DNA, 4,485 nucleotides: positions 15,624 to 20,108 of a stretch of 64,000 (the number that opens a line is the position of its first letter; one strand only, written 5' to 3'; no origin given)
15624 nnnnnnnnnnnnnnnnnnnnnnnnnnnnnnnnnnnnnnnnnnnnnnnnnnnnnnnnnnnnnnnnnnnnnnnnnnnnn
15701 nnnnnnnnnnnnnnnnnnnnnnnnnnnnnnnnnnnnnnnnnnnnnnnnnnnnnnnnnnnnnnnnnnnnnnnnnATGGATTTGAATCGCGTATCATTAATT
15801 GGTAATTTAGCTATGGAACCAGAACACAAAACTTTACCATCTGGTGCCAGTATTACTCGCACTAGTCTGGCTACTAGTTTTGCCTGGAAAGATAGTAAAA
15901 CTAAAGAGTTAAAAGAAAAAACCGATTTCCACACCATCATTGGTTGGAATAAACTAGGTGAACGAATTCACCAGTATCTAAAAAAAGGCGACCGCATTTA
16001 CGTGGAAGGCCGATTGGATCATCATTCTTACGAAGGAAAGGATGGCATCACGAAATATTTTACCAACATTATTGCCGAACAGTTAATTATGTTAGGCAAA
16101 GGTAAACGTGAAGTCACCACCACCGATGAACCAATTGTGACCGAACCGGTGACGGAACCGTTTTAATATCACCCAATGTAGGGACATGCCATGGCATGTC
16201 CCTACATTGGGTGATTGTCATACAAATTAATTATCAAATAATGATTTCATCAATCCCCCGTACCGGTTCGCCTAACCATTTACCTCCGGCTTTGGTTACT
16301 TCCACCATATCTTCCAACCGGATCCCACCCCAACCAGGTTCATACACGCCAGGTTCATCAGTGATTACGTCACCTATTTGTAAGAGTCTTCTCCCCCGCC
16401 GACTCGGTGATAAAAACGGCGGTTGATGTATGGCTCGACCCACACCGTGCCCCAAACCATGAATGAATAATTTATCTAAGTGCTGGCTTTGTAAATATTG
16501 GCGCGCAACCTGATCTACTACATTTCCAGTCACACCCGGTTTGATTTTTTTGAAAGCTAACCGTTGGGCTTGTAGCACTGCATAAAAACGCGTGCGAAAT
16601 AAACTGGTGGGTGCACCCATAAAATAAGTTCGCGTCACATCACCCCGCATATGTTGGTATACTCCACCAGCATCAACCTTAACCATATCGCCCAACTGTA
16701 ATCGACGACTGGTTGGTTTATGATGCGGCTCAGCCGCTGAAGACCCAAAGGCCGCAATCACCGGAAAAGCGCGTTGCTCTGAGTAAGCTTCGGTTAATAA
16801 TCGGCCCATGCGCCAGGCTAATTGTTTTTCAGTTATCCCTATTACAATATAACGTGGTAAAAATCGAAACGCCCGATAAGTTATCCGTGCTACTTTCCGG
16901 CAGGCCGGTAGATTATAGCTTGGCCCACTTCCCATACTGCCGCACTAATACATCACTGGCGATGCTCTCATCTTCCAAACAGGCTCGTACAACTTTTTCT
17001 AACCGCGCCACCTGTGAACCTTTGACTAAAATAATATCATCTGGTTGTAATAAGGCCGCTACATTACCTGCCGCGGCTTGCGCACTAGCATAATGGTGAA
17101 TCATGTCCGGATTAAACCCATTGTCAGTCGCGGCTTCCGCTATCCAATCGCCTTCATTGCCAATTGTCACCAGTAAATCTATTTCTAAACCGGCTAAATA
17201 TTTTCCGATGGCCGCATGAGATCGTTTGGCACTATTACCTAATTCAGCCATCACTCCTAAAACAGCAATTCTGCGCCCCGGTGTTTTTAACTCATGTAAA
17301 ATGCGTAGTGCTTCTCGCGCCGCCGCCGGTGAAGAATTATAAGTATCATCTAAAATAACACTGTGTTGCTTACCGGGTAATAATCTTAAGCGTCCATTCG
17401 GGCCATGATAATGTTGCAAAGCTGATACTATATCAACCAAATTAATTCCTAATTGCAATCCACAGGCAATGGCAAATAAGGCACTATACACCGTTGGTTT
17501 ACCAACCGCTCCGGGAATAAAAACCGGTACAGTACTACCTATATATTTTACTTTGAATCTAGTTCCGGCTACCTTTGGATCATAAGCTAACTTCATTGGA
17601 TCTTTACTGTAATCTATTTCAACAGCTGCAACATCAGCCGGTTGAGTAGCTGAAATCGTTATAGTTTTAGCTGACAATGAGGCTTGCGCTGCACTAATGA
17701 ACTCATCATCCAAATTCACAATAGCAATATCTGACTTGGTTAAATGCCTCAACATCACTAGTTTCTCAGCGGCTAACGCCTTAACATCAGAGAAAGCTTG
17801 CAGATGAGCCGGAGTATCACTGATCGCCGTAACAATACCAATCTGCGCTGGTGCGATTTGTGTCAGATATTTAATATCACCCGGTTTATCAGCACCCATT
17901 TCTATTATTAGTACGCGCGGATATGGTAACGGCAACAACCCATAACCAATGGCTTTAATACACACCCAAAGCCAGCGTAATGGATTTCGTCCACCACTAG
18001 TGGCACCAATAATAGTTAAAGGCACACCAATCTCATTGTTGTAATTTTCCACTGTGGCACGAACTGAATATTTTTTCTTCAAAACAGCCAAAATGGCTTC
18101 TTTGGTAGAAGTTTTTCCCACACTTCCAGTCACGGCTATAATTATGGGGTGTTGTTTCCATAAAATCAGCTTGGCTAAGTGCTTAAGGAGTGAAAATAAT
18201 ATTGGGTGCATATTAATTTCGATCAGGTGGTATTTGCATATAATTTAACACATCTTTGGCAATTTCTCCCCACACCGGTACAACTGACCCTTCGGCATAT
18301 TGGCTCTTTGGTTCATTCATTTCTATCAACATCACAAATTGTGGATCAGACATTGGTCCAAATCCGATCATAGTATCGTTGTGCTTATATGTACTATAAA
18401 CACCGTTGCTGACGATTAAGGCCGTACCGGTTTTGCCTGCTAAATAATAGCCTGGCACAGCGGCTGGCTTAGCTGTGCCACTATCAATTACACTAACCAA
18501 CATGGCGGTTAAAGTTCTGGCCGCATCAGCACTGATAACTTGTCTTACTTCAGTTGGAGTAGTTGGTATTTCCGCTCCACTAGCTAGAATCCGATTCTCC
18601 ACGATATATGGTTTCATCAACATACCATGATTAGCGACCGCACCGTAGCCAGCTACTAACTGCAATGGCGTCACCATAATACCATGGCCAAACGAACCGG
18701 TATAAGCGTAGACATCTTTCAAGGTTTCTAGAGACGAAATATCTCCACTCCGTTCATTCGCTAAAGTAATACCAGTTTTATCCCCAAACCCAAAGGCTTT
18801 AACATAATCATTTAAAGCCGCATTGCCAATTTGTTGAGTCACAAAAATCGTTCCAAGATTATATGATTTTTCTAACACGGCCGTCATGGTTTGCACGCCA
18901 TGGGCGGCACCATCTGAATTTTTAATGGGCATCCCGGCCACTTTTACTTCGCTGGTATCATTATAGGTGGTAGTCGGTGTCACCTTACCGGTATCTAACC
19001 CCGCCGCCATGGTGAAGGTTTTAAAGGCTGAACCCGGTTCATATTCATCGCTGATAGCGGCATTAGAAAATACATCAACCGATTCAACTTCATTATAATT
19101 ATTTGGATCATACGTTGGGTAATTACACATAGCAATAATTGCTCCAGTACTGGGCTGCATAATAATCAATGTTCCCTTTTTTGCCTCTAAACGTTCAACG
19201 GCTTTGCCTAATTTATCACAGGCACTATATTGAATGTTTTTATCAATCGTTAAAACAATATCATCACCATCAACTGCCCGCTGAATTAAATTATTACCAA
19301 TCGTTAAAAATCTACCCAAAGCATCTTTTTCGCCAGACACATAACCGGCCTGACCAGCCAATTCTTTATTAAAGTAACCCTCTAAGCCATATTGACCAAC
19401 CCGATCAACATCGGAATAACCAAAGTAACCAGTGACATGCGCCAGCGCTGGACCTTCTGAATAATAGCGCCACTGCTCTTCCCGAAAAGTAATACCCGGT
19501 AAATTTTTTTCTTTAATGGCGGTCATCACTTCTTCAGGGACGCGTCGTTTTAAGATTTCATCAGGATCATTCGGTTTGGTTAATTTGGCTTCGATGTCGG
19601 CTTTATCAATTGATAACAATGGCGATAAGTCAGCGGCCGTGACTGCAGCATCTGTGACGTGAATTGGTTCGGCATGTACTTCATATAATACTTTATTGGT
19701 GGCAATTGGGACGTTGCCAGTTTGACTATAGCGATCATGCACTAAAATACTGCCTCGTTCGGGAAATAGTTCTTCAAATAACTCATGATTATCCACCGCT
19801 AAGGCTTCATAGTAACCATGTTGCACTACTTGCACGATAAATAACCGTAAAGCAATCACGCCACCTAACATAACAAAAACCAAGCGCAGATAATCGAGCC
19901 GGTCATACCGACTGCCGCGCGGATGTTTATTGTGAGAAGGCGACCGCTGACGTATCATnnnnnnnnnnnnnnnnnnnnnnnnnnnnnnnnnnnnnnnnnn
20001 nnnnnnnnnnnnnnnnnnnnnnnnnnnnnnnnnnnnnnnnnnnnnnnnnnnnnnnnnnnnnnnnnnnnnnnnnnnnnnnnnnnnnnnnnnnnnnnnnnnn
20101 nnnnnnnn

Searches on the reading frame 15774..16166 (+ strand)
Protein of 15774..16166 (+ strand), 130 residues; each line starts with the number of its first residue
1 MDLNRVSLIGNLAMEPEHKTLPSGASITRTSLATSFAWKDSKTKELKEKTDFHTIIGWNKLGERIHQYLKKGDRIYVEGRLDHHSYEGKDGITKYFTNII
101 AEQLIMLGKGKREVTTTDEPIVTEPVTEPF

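Call 11: search_protein_families(library=pfam, proteins=[window:15774-16166:+], max_evalue=0.01)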
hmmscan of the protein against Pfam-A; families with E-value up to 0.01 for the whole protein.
window:15774-16166:+ (130 aa): 1 family
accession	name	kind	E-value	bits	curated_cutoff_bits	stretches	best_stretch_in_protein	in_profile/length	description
PF00436.31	SSB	-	3.7e-29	101.3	26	1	3-106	1-103/104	Single-strand binding protein family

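Call 14: find_related_loci(query=window:15774-16166:+, collection=genome_contigs, flank=4000)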
Query window:15774-16166:+ (130 aa) in genome_contigs; peptide patterns used: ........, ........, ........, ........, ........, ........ (x = any residue, [..] = any of these).
79 stretches matched a pattern; 3 encode a relative of the query (tblastn E <= 1e-3); 3 distinct loci.
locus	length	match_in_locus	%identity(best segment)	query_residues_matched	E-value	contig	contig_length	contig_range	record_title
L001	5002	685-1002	37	3-111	5e-21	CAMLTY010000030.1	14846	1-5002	MAG: uncultured Tenericutes bacterium isolate ERR4304454_bin.35_MetaWRAP_v1.1_MAG genome assembly, contig: NODE_4898_len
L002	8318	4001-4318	35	3-111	3e-19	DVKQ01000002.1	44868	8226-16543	MAG TPA_asm: Candidatus Onthousia faecipullorum isolate CHK195-26880 CHK195__C4716_L44868_ERR3414590, whole genome shotg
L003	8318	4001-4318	36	3-111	4e-19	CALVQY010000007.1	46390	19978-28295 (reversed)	MAG: uncultured Bacilli bacterium isolate BRZ_NN__bin51 genome assembly, contig: BRZ_NN__NODE_756_length_46390_cov_14.38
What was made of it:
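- Tried and rejected: It returned only three distant Firmicutes/Tenericutes loci and used up the single allowed scan (call 14).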

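Call 68: search_protein_families(library=ncbifam, proteins=[window:15774-16166:+], max_evalue=0.1)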
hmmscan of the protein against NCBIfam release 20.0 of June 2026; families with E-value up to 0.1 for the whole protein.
window:15774-16166:+ (130 aa): 20 families
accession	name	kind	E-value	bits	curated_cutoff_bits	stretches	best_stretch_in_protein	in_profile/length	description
TIGR00621.2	ssb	subfamily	6.2e-31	107.9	53.95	1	2-109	3-109/165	single-stranded DNA-binding protein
NF005406.0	PRK06958.1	subfamily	4.4e-30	105.5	252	1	3-111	4-112/182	single-stranded DNA-binding protein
NF006445.0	PRK08763.1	subfamily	4e-28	98.7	246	1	3-109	5-110/164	single-stranded DNA-binding protein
NF006533.0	PRK09010.1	subfamily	2.5e-25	89.4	260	1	3-108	6-114/177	single-stranded DNA-binding protein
NF004357.0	PRK05733.1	subfamily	5.8e-24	85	241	1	3-102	5-103/172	single-stranded DNA-binding protein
NF010292.0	PRK13732.1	subfamily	9.4e-24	84.2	265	1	3-111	6-116/175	single-stranded DNA-binding protein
NF004972.0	PRK06341.1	equivalog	2.6e-21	76.3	254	1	3-102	5-105/166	single-stranded DNA-binding protein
NF005170.0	PRK06642.1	equivalog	5.7e-20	71.7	270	1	3-107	5-114/152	single-stranded DNA-binding protein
NF005241.0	PRK06751.1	equivalog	7.8e-16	58.7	313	1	3-107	2-103/173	single-stranded DNA-binding protein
NF006297.0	PRK08486.1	equivalog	9.7e-16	58.5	212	1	4-113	3-111/182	single-stranded DNA-binding protein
NF005851.0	PRK07772.1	subfamily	7e-15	55.7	194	1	6-97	7-99/191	single-stranded DNA-binding protein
NF005579.0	PRK07274.1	equivalog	2.4e-14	53.2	169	1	3-107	2-102/131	single-stranded DNA-binding protein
NF005242.0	PRK06752.1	equivalog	7.1e-13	48.7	189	1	3-114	2-109/112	single-stranded DNA-binding protein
NF005580.0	PRK07275.1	subfamily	3.7e-12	46.7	254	1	3-116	2-113/162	single-stranded DNA-binding protein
NF005674.0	PRK07459.1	equivalog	2.5e-09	37.1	161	1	1-114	1-108/121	single-stranded DNA-binding protein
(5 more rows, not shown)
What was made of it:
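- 15774..16166 (+): ssb (130 aa). Pfam SSB, E 3.7e-29 (call 11); NCBIfam ssb (call 68).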

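Call 77: find_homologous_proteins(query=window:15774-16166:+, max_evalue=1e-20)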
Query window:15774-16166:+ (130 aa): 71 proteins with E <= 1e-20 among 421 candidates.
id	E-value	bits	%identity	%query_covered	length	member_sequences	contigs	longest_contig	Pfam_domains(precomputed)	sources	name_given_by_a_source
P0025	2.8e-81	288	100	100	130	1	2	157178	PF00436.32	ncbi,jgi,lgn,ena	ncbi:MAG: single-stranded DNA-binding protein [Patescibacteria group bacterium]|jgi:single-strand DN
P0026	4.5e-57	209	73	100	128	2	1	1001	PF00436.32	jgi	jgi:single-strand DNA-binding protein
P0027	3.0e-56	207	71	100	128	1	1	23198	PF00436.32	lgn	-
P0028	1.2e-55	205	72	100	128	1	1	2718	PF00436.32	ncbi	-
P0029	1.3e-55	205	72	100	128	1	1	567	PF00436.32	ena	-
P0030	8.2e-55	202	71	100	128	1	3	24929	PF00436.32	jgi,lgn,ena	jgi:single-strand DNA-binding protein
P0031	4.5e-52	193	68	100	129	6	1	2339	PF00436.32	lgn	-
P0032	4.4e-50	187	66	100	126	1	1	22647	PF00436.32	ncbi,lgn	-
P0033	1.8e-49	185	66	100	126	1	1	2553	PF00436.32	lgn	-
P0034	4.1e-44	167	60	96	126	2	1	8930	PF00436.32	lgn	-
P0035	2.4e-42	162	61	92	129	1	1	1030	PF00436.32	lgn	-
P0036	1.4e-40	156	57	100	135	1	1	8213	PF00436.32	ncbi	-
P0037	1.1e-39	153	57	96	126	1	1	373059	PF00436.32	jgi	-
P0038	8.3e-39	150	55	98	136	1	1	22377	PF00436.32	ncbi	-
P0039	4.8e-38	148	52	100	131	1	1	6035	PF00436.32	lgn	-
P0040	2.9e-28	116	47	92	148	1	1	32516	PF00436.32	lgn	-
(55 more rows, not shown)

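Call 78: find_encoding_contigs(protein=P0037, flank=5000, max_places=2)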
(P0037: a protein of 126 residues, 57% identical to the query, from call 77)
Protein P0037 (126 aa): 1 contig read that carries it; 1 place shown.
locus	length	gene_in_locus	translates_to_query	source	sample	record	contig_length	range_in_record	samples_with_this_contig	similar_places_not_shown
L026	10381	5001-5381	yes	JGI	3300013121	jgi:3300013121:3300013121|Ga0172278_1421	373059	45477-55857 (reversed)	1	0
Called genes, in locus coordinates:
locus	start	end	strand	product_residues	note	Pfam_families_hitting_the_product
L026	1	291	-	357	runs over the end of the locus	PF04371:PAD_porph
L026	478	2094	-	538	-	-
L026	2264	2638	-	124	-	-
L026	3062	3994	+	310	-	PF00710:Asparaginase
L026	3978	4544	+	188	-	-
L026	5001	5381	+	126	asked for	PF00436:SSB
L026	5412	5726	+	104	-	-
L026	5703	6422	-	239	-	PF00557:Peptidase_M24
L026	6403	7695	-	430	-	PF08245:Mur_ligase_M, PF02875:Mur_ligase_C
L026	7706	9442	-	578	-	PF03717:PBP_dimer, PF00905:Transpeptidase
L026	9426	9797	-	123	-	-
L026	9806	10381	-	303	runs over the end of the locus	PF01795:Methyltransf_5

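Call 79: find_encoding_contigs(protein=P0040, flank=5000, max_places=2)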
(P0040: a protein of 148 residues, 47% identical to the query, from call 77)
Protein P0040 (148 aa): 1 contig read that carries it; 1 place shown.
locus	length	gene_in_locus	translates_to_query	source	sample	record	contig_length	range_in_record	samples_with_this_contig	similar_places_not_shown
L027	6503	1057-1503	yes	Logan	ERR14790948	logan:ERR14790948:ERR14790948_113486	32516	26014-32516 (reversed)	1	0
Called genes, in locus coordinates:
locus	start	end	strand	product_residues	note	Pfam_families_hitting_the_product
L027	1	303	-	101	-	?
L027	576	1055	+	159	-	PF01250:Ribosomal_S6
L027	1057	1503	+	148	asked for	PF00436:SSB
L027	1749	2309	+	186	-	PF08207:EFP_N, PF01132:EFP, PF09285:Elong-fact-P_C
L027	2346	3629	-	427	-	-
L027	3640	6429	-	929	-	-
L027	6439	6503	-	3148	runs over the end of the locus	-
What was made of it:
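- Closest known: S6:S18-binding leader of the rpsF-ssb-rpsR operon. Same: The outgroup locus L027 still has rpsF directly before ssb (call 79).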

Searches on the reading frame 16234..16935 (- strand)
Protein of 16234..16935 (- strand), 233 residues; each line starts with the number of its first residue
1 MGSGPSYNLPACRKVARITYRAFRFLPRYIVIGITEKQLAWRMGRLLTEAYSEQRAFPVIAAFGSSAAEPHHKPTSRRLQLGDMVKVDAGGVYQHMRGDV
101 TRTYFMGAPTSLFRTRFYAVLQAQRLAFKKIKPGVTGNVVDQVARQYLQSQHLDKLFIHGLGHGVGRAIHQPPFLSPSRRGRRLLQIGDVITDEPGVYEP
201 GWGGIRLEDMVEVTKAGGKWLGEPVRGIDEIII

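Call 11: search_protein_families(library=pfam, proteins=[window:16234-16935:-], max_evalue=0.01)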
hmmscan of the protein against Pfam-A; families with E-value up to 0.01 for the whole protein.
window:16234-16935:- (233 aa): 1 family
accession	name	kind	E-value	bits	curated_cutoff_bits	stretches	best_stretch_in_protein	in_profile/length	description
PF00557.29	Peptidase_M24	-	1.2e-55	188.9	23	1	12-215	3-208/208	Metallopeptidase family M24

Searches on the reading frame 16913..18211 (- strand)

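Call 11: search_protein_families(library=pfam, proteins=[window:16913-18211:-], max_evalue=0.01)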
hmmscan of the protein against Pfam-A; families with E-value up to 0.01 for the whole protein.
window:16913-18211:- (432 aa): 2 families
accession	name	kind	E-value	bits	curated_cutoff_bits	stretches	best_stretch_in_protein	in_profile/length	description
PF08245.18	Mur_ligase_M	-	9.7e-25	88.1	24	2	100-225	59-186/200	Mur ligase middle domain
PF02875.26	Mur_ligase_C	-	2.7e-20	73.9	28.4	1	273-399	1-126/127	Mur ligase, glutamate ligase domain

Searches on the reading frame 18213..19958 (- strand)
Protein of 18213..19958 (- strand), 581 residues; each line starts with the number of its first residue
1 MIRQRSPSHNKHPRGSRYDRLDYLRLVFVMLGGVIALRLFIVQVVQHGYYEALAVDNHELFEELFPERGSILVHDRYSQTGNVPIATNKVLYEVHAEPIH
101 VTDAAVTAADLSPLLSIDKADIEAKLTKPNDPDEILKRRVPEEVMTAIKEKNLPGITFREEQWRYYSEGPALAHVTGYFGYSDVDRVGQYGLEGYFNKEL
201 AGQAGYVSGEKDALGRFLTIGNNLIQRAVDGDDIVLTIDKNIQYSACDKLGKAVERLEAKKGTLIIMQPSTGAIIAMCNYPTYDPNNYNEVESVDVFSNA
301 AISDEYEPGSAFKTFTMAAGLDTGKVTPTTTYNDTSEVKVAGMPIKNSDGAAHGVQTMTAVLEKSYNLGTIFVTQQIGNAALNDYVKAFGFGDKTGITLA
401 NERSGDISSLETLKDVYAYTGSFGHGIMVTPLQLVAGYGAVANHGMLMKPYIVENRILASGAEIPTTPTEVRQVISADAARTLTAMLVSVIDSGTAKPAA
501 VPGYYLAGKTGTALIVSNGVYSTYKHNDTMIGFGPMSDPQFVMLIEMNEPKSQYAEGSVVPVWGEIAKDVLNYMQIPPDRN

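Call 74: search_protein_families(library=pfam, proteins=[window:18213-19958:-], max_evalue=0.001)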
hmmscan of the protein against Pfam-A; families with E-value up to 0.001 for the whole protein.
window:18213-19958:- (581 aa): 3 families
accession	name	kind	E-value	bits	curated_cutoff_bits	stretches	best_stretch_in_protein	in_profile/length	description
PF00905.27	Transpeptidase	-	7.3e-63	213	22.1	1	262-560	1-290/299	Penicillin binding protein transpeptidase domain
PF03717.20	PBP_dimer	-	5.4e-20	73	24.4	1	66-218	4-176/180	Penicillin-binding Protein dimerisation domain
PF21922.1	PBP_dimer_2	-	0.00049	20.8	27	0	164-206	25-63/83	Penicillin binding protein A dimerisation domain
